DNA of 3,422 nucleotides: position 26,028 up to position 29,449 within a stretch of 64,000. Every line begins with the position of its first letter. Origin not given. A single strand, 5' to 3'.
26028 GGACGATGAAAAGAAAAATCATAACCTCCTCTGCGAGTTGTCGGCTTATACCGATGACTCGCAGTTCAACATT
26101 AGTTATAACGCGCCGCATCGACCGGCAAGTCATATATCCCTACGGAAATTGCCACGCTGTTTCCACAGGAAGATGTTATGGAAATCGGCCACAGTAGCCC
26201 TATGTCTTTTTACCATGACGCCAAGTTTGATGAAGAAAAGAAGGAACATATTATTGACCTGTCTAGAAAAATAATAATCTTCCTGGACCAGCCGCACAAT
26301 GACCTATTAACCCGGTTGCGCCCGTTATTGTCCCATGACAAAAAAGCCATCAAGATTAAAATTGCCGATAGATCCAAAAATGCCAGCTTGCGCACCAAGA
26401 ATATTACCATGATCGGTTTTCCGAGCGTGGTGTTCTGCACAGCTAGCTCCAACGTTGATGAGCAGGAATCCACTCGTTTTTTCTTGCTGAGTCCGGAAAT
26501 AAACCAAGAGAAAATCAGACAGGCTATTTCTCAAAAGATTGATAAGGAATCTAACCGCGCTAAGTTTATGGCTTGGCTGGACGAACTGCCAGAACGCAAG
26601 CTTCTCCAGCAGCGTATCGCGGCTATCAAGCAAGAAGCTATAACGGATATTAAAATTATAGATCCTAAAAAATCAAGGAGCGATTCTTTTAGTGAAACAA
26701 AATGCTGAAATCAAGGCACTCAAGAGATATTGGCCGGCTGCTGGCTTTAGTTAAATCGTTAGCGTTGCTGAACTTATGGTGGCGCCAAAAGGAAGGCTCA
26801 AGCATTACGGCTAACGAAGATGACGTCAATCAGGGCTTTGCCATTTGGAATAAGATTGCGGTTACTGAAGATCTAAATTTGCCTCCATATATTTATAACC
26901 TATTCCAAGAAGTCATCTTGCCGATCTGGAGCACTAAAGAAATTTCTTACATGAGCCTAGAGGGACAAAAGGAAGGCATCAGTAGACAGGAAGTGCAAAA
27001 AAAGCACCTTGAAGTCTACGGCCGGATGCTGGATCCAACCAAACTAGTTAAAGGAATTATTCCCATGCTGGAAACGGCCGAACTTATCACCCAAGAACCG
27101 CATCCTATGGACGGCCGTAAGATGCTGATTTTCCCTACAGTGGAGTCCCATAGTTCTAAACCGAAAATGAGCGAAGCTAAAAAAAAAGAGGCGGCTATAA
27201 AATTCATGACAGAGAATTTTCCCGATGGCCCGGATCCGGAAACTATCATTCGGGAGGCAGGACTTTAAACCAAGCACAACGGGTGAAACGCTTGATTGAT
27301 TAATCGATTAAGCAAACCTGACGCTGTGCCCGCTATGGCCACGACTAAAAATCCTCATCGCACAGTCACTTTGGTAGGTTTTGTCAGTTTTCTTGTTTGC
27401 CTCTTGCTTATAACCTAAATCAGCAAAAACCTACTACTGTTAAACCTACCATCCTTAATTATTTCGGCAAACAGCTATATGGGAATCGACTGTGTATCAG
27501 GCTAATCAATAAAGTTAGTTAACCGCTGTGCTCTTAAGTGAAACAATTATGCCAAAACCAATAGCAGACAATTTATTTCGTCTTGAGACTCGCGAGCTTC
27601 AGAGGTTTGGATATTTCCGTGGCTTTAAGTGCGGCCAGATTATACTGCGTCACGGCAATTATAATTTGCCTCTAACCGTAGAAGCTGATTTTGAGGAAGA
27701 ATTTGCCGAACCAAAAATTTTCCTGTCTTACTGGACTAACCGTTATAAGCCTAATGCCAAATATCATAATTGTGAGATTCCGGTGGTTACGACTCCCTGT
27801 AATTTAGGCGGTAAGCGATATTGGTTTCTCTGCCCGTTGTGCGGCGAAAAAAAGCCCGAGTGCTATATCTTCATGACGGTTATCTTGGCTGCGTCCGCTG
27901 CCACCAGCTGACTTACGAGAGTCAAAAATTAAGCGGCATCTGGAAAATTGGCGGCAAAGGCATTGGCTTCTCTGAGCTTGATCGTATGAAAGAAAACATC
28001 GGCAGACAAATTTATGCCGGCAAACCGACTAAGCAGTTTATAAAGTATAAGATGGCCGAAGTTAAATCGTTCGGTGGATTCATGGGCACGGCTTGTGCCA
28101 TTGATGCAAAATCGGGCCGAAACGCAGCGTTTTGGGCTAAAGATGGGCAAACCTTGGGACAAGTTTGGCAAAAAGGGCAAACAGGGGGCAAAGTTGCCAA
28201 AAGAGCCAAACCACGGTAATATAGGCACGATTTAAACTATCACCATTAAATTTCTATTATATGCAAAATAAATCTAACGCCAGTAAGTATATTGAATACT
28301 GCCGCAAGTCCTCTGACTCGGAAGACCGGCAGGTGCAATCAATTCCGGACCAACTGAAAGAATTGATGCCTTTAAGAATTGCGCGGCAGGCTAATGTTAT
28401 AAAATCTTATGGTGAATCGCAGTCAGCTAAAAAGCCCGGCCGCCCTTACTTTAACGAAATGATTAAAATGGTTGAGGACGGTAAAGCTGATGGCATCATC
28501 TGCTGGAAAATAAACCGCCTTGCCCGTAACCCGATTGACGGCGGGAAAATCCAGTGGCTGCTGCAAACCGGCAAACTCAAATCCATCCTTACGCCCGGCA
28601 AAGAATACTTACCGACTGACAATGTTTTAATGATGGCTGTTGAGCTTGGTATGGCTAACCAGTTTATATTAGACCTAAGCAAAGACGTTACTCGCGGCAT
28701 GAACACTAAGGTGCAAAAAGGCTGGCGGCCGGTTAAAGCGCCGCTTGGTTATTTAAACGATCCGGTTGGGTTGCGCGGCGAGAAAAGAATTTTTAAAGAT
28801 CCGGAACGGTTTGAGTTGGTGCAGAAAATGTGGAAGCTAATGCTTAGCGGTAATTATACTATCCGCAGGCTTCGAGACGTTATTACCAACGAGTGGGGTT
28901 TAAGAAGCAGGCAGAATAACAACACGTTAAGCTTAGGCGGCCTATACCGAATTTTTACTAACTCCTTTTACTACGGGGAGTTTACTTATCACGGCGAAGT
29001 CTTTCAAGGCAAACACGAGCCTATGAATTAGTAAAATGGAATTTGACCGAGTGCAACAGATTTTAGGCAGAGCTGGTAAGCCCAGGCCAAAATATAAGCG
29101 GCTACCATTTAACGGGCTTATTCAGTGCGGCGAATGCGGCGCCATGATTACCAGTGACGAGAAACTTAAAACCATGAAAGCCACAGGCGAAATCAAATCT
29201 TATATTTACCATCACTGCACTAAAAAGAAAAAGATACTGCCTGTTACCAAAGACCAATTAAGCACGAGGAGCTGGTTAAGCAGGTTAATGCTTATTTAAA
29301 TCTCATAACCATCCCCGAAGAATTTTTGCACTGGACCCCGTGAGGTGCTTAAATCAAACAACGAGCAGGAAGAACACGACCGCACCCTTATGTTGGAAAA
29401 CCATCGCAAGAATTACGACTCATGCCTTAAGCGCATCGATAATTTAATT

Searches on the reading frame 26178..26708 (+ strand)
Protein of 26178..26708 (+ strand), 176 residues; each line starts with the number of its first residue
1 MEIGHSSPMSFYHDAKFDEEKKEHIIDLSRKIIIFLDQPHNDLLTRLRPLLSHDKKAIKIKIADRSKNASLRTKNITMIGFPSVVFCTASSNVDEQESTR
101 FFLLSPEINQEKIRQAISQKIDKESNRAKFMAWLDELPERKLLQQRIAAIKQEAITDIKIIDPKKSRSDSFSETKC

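Call 10: search_protein_families(library=pfam, proteins=[window:26178-26708:+], max_evalue=0.01)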
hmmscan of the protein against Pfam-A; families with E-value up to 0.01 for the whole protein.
window:26178-26708:+ (176 aa): 1 family
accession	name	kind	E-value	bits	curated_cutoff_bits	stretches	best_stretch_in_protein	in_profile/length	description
PF17383.7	kleA_kleC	-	0.0038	18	25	1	128-146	3-23/76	Uncharacterized KorC regulated protein A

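Call 73: search_protein_families(library=phrogs, proteins=[window:26178-26708:+], max_evalue=0.01)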
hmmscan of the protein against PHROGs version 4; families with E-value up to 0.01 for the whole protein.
window:26178-26708:+ (176 aa): 0 families

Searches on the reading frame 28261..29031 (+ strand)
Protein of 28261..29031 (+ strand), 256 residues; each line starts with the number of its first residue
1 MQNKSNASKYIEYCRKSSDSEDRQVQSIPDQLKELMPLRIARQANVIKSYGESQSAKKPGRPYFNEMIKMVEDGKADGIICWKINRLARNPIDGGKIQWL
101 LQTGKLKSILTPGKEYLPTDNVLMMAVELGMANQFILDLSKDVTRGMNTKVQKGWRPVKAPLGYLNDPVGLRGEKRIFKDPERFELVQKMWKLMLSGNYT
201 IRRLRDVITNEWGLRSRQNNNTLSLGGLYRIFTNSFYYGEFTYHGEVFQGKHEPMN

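Call 10: search_protein_families(library=pfam, proteins=[window:28261-29031:+], max_evalue=0.01)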
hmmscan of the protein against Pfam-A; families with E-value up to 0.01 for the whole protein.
window:28261-29031:+ (256 aa): 2 families
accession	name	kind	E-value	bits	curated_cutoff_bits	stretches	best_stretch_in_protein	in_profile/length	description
PF00239.26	Resolvase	-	2e-14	54.4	23.3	1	11-154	2-143/145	Resolvase, N terminal domain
PF07508.19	Recombinase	-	0.0074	17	21.1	0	182-254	2-85/102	Recombinase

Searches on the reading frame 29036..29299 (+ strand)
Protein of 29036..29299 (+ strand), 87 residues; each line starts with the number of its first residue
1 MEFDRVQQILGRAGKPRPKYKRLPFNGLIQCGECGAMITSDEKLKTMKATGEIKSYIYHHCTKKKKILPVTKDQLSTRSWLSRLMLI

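Call 10: search_protein_families(library=pfam, proteins=[window:29036-29299:+], max_evalue=0.01)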
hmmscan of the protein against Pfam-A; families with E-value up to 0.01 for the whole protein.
window:29036-29299:+ (87 aa): 1 family
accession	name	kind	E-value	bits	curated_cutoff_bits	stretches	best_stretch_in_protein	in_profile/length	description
PF13408.12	Zn_ribbon_recom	-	0.00012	22.8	25.3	1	24-66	1-34/58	Recombinase zinc beta ribbon domain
